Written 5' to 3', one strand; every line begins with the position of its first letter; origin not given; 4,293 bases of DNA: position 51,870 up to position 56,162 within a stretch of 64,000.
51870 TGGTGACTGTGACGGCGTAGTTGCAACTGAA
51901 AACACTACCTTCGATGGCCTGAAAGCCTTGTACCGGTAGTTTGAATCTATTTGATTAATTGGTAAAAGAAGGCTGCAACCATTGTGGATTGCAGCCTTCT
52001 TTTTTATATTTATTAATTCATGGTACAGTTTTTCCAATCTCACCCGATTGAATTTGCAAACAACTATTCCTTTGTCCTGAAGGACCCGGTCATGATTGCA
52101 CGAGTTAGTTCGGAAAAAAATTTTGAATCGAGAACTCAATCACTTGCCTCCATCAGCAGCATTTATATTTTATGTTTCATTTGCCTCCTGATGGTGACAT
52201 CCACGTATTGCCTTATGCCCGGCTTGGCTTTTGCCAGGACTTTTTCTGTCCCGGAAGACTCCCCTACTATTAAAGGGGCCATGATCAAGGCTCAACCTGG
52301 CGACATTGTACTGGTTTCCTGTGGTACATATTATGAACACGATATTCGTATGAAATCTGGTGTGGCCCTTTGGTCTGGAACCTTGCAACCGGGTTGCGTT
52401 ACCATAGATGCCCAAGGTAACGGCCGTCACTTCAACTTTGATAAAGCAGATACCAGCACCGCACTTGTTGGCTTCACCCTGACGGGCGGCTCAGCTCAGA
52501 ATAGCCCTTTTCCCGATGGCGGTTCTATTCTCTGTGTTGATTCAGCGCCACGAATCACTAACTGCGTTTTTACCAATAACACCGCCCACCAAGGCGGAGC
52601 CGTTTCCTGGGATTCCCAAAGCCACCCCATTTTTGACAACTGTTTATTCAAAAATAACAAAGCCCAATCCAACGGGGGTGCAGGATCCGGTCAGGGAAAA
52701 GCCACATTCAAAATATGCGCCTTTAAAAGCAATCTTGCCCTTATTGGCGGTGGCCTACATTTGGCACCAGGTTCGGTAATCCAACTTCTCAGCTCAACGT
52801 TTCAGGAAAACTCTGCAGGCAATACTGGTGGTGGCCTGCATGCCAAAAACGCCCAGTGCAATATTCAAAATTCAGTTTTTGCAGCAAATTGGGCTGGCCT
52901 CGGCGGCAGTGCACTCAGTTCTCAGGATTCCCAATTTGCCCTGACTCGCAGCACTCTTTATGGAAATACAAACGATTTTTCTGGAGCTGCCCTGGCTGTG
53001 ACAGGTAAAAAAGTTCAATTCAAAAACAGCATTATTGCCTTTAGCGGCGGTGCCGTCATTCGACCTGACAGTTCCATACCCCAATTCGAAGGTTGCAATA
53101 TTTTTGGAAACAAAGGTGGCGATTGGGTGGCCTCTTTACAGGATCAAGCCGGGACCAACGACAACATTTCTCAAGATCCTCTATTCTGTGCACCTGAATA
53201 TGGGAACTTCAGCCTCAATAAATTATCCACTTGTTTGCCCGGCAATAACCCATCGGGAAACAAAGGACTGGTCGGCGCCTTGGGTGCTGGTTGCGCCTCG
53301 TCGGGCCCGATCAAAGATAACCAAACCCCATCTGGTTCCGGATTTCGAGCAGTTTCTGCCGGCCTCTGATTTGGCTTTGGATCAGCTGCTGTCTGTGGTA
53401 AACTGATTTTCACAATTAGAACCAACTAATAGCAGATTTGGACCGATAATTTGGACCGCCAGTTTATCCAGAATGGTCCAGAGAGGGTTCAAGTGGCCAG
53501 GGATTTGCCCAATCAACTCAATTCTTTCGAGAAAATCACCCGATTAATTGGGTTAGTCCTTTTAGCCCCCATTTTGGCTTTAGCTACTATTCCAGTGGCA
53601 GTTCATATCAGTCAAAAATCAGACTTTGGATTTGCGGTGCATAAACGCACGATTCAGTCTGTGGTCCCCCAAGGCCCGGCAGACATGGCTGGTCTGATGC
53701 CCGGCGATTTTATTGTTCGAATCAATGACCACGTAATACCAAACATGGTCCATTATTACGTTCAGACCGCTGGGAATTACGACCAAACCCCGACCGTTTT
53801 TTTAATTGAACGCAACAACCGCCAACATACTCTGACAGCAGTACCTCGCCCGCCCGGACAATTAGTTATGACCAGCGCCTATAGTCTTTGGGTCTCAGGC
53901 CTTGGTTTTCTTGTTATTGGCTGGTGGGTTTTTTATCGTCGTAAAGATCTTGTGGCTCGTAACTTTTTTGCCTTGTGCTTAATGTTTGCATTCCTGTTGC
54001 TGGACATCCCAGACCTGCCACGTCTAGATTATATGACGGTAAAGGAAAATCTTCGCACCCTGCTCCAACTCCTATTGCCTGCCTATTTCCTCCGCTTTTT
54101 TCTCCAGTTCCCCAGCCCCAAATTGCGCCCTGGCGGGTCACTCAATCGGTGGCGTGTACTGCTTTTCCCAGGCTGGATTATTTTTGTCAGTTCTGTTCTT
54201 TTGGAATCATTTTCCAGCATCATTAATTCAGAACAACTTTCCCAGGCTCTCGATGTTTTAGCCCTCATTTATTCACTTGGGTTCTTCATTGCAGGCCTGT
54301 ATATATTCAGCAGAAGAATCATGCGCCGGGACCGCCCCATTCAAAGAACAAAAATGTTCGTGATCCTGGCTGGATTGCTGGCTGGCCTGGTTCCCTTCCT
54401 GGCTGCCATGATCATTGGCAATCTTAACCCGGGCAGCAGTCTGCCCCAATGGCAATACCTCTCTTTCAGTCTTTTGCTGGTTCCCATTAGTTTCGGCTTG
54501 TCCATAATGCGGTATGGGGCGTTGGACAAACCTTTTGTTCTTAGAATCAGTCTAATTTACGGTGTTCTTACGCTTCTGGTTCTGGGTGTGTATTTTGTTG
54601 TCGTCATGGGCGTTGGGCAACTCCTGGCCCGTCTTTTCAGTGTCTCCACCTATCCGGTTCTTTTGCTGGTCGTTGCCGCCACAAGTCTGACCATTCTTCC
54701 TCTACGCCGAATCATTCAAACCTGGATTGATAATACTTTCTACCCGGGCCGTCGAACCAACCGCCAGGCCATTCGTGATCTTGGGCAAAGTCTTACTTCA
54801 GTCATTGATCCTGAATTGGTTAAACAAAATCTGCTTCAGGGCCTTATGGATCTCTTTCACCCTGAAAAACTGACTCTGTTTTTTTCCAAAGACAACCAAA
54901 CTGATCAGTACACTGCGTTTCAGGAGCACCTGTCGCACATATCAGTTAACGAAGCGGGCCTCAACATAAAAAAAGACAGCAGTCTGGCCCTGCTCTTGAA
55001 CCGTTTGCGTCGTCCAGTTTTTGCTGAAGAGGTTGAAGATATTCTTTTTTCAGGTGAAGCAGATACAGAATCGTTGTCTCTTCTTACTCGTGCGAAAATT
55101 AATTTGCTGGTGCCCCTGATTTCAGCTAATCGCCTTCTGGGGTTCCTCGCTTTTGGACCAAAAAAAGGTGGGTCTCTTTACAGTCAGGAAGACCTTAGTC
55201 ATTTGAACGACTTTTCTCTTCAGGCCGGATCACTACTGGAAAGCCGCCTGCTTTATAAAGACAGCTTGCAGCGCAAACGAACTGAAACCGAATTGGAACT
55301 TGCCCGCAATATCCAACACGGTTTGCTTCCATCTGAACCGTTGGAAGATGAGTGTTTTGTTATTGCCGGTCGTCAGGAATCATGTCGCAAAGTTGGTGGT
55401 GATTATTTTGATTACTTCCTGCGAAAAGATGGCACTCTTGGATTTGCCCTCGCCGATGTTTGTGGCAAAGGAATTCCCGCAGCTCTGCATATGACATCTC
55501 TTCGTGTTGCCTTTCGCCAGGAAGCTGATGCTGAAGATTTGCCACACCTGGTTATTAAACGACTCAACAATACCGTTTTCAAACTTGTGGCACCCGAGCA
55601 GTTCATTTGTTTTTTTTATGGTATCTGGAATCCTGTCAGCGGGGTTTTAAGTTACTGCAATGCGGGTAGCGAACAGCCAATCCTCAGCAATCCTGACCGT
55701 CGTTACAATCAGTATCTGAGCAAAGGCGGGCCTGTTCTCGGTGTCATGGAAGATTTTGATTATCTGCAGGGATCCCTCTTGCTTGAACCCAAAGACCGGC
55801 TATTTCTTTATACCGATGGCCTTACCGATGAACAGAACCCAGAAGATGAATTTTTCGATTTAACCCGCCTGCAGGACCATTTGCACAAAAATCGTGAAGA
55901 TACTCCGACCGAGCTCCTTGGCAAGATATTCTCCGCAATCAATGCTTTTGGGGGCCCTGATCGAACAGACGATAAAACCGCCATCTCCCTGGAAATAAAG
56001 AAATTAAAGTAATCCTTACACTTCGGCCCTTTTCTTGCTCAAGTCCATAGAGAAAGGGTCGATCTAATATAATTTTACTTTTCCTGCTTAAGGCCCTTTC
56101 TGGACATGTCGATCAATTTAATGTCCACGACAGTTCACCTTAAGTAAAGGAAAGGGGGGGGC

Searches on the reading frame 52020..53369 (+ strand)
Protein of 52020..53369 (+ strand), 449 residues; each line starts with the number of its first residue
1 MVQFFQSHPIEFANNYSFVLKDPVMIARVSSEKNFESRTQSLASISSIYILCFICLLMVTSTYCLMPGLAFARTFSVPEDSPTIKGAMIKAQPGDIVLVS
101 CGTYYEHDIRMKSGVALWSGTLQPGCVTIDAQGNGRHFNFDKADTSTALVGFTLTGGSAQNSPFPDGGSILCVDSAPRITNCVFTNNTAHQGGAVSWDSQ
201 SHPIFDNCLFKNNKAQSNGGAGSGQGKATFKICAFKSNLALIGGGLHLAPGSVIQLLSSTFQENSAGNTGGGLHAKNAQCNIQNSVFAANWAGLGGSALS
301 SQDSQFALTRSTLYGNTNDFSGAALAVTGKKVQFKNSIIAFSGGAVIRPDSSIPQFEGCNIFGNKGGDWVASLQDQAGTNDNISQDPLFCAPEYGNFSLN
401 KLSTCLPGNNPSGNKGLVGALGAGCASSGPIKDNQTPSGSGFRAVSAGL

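Call 65: search_protein_families(library=pfam, proteins=[window:52020-53369:+], max_evalue=0.0001)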
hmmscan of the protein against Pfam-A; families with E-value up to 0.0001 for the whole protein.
window:52020-53369:+ (449 aa): 1 family
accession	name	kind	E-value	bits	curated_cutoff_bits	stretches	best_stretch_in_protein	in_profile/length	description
PF17161.10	DUF5123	-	5.2e-06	28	35.1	0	308-401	3-100/113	Domain of unknown function (DUF5123)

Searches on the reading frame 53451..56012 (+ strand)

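Call 65: search_protein_families(library=pfam, proteins=[window:53451-56012:+], max_evalue=0.0001)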
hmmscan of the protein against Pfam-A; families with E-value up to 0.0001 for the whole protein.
window:53451-56012:+ (853 aa): 2 families
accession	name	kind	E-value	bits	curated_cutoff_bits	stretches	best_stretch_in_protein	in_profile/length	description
PF07228.17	SpoIIE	-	6.5e-46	157.1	25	1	660-849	2-191/192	Stage II sporulation protein E (SpoIIE)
PF17820.7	PDZ_6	-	5.2e-06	26.5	27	1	68-99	2-33/54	PDZ domain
